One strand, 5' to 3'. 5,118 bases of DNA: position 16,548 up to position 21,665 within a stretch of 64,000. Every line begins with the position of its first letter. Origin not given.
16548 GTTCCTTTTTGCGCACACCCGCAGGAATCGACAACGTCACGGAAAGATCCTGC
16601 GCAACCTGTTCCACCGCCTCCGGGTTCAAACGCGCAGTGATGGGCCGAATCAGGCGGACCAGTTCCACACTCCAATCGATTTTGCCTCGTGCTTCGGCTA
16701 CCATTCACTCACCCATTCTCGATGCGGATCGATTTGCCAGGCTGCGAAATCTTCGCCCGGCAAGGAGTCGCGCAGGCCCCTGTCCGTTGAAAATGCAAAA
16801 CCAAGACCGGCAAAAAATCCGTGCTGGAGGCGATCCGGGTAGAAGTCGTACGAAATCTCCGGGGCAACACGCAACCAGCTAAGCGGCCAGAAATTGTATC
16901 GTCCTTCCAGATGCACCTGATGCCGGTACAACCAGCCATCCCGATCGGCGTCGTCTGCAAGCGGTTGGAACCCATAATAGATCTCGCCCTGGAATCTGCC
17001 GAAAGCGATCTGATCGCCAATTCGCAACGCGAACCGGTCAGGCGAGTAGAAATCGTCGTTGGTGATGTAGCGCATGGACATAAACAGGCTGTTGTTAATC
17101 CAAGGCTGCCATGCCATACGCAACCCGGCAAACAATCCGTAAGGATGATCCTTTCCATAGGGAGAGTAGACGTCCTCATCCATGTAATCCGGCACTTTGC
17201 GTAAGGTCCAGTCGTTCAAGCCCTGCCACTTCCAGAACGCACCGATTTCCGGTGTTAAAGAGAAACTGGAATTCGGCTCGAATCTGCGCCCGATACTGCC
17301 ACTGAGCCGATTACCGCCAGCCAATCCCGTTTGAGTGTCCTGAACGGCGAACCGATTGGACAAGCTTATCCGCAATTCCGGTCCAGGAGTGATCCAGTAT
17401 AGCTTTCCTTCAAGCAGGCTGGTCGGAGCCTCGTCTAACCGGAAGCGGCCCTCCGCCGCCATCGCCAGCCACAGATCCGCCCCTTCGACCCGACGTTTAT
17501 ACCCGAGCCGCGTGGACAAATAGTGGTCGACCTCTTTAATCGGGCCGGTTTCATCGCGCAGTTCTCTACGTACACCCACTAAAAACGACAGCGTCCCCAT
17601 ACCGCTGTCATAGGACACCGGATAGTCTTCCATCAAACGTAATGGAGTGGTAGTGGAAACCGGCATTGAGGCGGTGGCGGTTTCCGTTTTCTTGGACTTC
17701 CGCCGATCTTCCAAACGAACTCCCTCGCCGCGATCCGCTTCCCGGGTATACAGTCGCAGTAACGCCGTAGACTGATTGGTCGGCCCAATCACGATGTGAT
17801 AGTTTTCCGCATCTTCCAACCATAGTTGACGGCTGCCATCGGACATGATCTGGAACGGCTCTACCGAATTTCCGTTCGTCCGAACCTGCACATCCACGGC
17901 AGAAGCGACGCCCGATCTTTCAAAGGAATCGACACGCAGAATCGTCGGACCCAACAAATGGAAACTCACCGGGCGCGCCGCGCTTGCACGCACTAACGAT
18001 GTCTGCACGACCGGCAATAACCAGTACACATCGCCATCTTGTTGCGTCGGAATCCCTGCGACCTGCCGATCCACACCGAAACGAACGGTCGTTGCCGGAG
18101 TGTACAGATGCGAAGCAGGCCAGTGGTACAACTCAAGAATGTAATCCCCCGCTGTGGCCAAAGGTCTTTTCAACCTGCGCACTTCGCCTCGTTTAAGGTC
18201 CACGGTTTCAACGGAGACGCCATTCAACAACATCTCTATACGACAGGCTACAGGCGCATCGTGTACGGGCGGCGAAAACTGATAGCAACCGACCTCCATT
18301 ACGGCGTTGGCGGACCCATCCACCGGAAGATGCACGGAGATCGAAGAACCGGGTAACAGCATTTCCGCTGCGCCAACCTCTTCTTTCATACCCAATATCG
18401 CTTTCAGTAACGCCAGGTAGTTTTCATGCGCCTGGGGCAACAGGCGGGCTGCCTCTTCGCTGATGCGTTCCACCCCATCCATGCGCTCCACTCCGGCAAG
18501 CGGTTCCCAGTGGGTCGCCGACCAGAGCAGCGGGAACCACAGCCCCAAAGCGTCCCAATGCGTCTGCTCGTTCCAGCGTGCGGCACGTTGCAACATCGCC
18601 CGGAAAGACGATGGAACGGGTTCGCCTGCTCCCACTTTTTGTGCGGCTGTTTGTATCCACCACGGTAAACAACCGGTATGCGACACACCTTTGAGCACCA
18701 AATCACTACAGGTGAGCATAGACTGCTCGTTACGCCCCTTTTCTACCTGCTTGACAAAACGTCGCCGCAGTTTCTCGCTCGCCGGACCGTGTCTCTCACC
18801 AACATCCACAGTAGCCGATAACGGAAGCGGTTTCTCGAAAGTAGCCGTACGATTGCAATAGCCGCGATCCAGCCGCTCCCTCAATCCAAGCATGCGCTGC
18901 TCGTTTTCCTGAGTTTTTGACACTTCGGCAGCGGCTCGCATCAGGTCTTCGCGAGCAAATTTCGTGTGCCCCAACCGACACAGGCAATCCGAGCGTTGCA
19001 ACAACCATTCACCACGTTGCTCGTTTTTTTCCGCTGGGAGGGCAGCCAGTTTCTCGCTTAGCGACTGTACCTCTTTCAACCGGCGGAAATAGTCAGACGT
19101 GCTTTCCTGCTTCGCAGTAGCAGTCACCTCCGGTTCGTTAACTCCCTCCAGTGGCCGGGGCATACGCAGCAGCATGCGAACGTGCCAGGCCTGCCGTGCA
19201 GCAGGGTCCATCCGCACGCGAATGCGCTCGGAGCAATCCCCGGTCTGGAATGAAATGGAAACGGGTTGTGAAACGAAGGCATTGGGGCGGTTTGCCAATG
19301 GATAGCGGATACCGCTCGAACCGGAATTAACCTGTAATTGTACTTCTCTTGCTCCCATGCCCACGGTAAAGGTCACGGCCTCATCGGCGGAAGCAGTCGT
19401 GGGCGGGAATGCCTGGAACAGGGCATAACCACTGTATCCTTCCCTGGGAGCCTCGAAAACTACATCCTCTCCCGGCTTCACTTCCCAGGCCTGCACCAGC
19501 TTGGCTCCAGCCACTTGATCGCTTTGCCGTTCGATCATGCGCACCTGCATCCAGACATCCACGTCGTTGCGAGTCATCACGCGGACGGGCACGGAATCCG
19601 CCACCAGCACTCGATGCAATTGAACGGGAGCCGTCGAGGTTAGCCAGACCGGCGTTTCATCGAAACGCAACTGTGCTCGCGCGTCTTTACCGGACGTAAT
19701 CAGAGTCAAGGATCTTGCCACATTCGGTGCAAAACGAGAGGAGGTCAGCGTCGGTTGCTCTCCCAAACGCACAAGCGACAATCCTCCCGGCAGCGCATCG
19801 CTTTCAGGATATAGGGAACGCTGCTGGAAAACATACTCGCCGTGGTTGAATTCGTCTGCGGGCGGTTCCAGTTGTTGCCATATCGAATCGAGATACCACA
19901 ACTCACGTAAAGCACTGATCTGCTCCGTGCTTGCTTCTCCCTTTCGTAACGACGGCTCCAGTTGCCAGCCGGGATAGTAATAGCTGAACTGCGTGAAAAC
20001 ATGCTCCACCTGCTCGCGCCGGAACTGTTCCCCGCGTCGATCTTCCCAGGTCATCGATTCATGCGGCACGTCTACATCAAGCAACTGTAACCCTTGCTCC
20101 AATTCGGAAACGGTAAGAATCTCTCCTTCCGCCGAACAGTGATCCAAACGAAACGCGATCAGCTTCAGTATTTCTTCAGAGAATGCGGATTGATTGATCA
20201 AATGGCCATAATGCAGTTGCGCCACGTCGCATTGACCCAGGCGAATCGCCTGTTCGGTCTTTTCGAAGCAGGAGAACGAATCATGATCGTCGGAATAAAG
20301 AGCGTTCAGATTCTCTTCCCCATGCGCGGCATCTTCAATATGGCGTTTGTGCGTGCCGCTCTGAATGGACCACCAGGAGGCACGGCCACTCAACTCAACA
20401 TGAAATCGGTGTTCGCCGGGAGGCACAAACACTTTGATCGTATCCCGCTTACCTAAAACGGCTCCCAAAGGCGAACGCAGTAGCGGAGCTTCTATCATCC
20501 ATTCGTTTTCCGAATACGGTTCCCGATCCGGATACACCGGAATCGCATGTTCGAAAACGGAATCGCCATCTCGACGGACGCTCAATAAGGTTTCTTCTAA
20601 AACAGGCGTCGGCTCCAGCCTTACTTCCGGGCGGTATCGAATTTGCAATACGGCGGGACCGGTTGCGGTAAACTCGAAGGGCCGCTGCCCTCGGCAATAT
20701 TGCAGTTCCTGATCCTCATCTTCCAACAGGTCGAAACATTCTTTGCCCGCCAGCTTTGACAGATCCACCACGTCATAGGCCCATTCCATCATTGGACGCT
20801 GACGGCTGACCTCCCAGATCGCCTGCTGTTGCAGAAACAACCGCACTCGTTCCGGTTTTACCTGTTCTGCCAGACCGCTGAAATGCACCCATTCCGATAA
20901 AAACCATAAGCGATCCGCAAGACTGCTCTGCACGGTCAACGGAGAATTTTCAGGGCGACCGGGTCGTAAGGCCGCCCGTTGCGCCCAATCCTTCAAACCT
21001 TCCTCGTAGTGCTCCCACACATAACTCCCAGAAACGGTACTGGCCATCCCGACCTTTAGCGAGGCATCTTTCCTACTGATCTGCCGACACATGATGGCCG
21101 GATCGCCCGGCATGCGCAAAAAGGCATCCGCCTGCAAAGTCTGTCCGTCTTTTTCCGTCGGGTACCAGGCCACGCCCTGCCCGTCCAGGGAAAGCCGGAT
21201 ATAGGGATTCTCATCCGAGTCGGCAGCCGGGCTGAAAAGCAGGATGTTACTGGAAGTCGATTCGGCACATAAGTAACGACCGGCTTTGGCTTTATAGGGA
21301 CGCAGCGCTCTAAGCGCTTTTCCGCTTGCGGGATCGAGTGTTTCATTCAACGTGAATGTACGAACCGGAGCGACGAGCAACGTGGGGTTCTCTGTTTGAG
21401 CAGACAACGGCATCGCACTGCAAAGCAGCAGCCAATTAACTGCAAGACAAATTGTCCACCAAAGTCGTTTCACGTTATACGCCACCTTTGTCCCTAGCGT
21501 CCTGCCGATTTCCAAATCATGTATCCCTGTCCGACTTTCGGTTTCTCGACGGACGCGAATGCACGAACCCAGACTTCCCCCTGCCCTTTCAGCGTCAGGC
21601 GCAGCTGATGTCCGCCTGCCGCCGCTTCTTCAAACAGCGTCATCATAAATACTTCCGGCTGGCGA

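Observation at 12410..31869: Eight-gene, ~19.5-kb operon built around enlarged PgsB- and PgsC-like proteins: candidate envelope-spanning poly-amino-acid synthesis and export machine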

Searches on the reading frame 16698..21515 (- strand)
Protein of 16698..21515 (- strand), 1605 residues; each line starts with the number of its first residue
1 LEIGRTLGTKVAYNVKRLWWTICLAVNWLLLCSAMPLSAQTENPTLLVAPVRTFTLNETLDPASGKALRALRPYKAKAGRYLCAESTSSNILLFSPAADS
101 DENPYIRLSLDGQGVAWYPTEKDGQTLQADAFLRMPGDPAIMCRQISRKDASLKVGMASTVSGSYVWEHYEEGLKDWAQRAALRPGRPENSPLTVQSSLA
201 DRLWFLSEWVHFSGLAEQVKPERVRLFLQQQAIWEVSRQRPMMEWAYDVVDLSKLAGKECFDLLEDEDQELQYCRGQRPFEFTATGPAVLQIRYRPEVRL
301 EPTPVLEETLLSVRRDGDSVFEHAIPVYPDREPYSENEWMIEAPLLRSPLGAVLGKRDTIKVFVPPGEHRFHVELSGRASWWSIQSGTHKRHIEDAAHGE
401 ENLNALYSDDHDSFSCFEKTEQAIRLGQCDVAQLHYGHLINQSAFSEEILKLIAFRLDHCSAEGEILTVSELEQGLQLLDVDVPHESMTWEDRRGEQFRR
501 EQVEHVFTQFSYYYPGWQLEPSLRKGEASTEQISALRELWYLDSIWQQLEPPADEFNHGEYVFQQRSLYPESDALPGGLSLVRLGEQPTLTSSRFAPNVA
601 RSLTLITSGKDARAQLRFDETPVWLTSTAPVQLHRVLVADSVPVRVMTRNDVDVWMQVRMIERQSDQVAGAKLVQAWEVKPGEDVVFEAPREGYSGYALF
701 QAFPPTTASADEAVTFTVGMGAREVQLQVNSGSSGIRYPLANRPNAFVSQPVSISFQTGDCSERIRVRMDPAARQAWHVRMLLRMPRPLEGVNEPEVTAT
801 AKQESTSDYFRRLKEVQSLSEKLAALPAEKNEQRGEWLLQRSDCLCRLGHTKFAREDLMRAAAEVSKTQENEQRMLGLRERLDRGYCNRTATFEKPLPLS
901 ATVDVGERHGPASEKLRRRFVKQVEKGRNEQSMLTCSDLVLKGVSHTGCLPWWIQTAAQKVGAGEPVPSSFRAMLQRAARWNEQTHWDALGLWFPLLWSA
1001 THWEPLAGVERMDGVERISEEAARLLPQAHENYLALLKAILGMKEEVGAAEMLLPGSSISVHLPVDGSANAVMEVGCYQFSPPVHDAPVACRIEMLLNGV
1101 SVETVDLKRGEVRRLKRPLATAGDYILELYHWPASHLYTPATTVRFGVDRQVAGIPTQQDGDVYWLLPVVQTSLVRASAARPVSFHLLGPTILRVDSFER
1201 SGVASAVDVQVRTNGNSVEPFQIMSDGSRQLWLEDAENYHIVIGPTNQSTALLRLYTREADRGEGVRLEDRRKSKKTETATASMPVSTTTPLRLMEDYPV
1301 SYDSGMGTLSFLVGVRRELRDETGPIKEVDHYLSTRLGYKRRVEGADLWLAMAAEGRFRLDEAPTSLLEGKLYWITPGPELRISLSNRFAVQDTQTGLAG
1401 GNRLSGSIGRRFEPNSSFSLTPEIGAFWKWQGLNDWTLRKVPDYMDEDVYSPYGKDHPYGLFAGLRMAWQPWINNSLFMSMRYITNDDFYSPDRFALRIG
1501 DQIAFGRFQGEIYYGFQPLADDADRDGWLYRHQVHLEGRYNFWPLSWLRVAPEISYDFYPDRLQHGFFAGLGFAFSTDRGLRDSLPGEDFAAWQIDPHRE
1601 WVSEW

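Call 3: search_protein_families(library=pfam, proteins=[window:16698-21515:-], max_evalue=0.01)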
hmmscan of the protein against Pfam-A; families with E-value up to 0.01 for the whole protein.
window:16698-21515:- (1605 aa): 0 families

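Call 4: search_protein_families(library=ncbifam, proteins=[window:16698-21515:-], max_evalue=0.01)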
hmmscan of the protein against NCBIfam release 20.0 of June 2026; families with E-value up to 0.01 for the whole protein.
window:16698-21515:- (1605 aa): 0 families

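Call 11: find_homologous_proteins(query=window:16698-21515:-)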
Query window:16698-21515:- (1605 aa): 5 proteins with E <= 0.001 among 8000 candidates.
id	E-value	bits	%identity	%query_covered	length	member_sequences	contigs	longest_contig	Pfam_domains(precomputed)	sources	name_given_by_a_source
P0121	0.0e+0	3711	100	99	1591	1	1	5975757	-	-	-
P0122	0.0e+0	1198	38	99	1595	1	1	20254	-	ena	-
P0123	0.0e+0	1195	39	98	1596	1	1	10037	-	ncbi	-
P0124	0.0e+0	1127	37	98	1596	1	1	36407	-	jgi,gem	-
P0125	0.0e+0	1101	36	98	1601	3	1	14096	-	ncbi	-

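Call 47: search_solved_structures(query=A5, max_evalue=10)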
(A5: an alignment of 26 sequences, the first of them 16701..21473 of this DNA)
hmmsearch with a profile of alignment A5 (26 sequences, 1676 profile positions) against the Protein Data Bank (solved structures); distinct sequences matched with E-value up to 10: 7.
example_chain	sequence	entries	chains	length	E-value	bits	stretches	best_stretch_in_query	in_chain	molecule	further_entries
8glt_0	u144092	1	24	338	0.21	12.1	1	1036-1180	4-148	C3-comp_O32-15, polyalanine model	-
5fzr_A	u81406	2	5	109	0.24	11.9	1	695-782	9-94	DESIGNED TPR PROTEIN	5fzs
8bl3_A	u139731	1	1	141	0.53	10.7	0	1186-1225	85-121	scIg12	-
5fzq_A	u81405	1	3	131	0.54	10.7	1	695-782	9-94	DESIGNED TPR PROTEIN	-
5hrz_A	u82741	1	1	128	0.94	9.9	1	773-825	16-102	TPR domain protein 1na0C3_3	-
8bl6_A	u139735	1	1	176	1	9.8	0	1186-1225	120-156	dIG14-scdim-EF62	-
8fwd_0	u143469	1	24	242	3.3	8.1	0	704-811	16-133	O43-rpxdoc-EK1_A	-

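Call 48: search_protein_families(library=pfam, alignment_id=A5, max_evalue=1)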
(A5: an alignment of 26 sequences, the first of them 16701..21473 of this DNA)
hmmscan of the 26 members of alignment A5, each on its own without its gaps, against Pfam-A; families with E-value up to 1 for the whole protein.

A. member 1, window:16701-21473:- (1591 aa): 0 families

B. families by the number of members that match (of 26 scanned): 12 families
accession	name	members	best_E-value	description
PF05036.18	SPOR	2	8.6e-14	SPOR domain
PF00691.25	OmpA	1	1.5e-15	OmpA family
PF09476.15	Pilus_CpaD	1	0.09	Pilus biogenesis CpaD protein (pilus_cpaD)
PF24575.1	TPR_Slam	1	0.094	Surface lipoprotein assembly modifier, N-terminal TPR repeats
PF07719.23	TPR_2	1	0.13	Tetratricopeptide repeat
PF22184.2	CBM_56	1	0.13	Carbohydrate binding module family 56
PF10765.14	Phage_P22_NinX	1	0.17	Bacteriophage P22, NinX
PF05405.19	Mt_ATP-synt_B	1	0.19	Mitochondrial ATP synthase B chain precursor (ATP-synt_B)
PF22994.1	RSC4_Ig_like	1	0.19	RSC4 Ig-like domain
PF13432.12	TPR_16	1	0.21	Tetratricopeptide repeat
PF15864.10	PglL_A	1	0.34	Protein glycosylation ligase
PF20228.3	DUF6587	1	0.86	Family of unknown function (DUF6587)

It ends in ...EWVSEW. Some homologues carry SPOR or OmpA domains (call 48).
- Some g6 homologues carry SPOR or OmpA peptidoglycan-binding domains (call 48). Some g6 homologues have peptidoglycan-binding SPOR or OmpA domains (call 48).

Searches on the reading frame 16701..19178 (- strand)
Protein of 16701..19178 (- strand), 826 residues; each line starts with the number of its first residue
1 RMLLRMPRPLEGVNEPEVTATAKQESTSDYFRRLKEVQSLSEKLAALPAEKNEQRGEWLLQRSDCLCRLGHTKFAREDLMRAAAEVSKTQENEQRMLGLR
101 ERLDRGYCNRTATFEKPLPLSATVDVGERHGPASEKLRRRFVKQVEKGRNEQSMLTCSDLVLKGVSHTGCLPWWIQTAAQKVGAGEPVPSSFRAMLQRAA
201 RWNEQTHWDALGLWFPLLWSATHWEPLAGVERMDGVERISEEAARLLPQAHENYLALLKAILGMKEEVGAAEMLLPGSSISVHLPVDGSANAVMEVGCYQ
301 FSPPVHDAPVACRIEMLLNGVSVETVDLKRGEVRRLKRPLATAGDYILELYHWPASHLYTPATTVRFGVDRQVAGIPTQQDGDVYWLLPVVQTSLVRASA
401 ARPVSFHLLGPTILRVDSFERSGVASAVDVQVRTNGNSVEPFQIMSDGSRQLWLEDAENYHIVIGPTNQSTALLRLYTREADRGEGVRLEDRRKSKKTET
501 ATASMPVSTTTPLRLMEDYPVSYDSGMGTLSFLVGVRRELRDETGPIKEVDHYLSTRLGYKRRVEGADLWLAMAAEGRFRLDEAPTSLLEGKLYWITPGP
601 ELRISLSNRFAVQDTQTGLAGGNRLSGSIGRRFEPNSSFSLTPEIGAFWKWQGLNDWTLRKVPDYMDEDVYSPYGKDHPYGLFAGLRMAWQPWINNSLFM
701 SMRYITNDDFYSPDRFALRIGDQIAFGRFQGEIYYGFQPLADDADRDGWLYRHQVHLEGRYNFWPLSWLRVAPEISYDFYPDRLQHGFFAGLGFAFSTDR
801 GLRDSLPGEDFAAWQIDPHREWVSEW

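Call 66: predict_structure(alignment_id=A6)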
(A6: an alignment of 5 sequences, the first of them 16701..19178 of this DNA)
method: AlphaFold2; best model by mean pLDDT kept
length: 826 residues; sequences in the alignment: 5
mean_pLDDT: 59.1   pTM: 0.34
mean pLDDT of the five models: 59.1, 58.8, 53.9, 45.4, 41.6
residues with pLDDT >= 90: 7; 70-90: 281; 50-70: 267; < 50: 271
segments of 3 or more residues with pLDDT < 50: 1-25, 110-130, 223-270, 302-307, 356-358, 390-404, 421-423, 441-444, 474-527, 542-550, 565-568, 583-587, 613-617, 656-677, 741-749, 799-826
pLDDT, mean of each block of 10 residues (from residue 1): 29 30 49 82 75 82 84 80 81 81 62 32 35 70 76 83 63 80 69 70 56 59 37 30 33 36 38 63 78 82 52 82 84 84 79 59 80 76 75 35 49 57 56 60 50 61 56 44 28 28 23 24 40 64 46 56 48 56 51 54 61 48 72 71 81 49 43 49 82 67 76 74 63 70 42 74 66 79 71 65 43 32 26
secondary structure, 60 per line:
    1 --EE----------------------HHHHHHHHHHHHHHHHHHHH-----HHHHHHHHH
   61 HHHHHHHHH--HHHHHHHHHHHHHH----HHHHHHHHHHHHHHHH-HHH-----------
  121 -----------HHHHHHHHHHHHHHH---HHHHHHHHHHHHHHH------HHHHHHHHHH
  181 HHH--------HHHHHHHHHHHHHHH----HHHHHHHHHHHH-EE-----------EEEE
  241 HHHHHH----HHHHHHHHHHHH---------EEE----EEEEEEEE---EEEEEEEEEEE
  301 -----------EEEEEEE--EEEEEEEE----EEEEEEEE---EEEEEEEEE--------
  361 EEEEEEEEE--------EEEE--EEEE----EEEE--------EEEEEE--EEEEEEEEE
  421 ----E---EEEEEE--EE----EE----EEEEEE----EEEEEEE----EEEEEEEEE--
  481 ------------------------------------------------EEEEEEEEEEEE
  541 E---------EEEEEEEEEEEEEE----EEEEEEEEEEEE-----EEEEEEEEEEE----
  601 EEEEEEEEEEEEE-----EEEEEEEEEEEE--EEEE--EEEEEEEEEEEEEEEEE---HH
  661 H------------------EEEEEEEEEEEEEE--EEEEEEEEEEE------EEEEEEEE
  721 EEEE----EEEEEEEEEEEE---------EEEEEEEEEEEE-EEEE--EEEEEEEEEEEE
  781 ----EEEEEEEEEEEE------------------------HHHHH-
elements in order (helices of 4 or more, strands of 3 or more residues): H27-46 H52-69 H72-85 H90-105 H132-146 H150-164 H171-183 H192-206 H211-222 E237-240 H241-246 H251-262 E272-274 E279-286 E290-300 E312-318 E321-328 E333-340 E344-352 E361-369 E378-381 E384-387 E392-395 E404-409 E412-420 E429-434 E449-454 E459-465 E470-478 E529-541 E551-564 E569-580 E586-596 E601-613 E619-630 E633-636 E639-655 E680-693 E696-706 E713-724 E729-740 E750-761 E763-766 E769-780 E785-796 H821-825

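Call 71: fold_search(model_id=the predicted structure, library=pdb)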
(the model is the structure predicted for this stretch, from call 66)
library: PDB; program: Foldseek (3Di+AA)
matches with E <= 10: 1160; with E <= 0.001: 230
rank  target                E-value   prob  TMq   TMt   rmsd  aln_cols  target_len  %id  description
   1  9fy9_D                2.5e-08  1.00  0.15  0.17  25.5       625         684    8  Cryo-EM structure of the type 1 chaperone-usher pilus FimD-tip complex (FimDHGFC) - Conformer 1 (released 2025-06-04)
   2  3rfz_E                1.9e-07  1.00  0.15  0.15  25.0       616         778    8  Crystal structure of the FimD usher bound to its cognate FimC:FimH substrate (released 2011-06-01)
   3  2f1c                  2.1e-07  1.00  0.22  0.57   6.9       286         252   12  Crystal structure of the monomeric porin OmpG (released 2006-06-27)
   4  2x9k                  4.2e-07  1.00  0.23  0.59   6.1       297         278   10  Structure of a E.coli porin (released 2011-01-26)
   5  2wvp                  6.0e-07  1.00  0.22  0.58   6.8       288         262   11  Synthetically modified OmpG (released 2010-07-14)
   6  3sy9_C                7.0e-07  1.00  0.17  0.34  14.0       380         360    9  Crystal structure of Pseudomonas aeruginosa OccD2 (OpdC) (released 2012-02-08)
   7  2odj_A                8.2e-07  1.00  0.19  0.34  13.3       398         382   12  Crystal structure of the outer membrane protein OprD from Pseudomonas aeruginosa (released 2007-10-16)
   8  9vla_A                8.2e-07  0.95  0.08  0.12  27.8       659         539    6  Crystal structure of PNGase Bb in complex with MUXF glycopeptide (released 2026-02-18)
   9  6prn                  9.1e-07  1.00  0.18  0.42  10.8       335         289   10  E1M, K50A, R52A MUTANT OF RH. BLASTICA PORIN (released 1998-08-12)
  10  3sys_B                9.5e-07  1.00  0.17  0.32  14.4       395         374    8  Improved crystal structure of Pseudomonas aeruginosa OccK1 (OpdK) (released 2012-02-08)
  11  9bog_D                1.2e-06  0.98  0.11  0.11  25.3       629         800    7  Structural basis for adhesin secretion by the outer-membrane usher in type 1 pili (released 2024-10-09)
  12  6ehc_A                1.3e-06  1.00  0.19  0.41   8.4       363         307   11  OmpUdeltaN (N-terminus deletion mutant of OmpU), outer membrane protein of Vibrio cholerae (released 2018-04-25)
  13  3sy9_D                1.3e-06  1.00  0.17  0.33  12.8       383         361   10  Crystal structure of Pseudomonas aeruginosa OccD2 (OpdC) (released 2012-02-08)
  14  2iwv_A                1.5e-06  1.00  0.22  0.54   7.0       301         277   11  Structure of the monomeric outer membrane porin OmpG in the open and closed conformation (released 2006-08-14)
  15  3syb                  1.5e-06  1.00  0.18  0.32  13.6       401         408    9  Crystal structure of Pseudomonas aeruginosa OccD3 (OpdP) (released 2012-02-08)
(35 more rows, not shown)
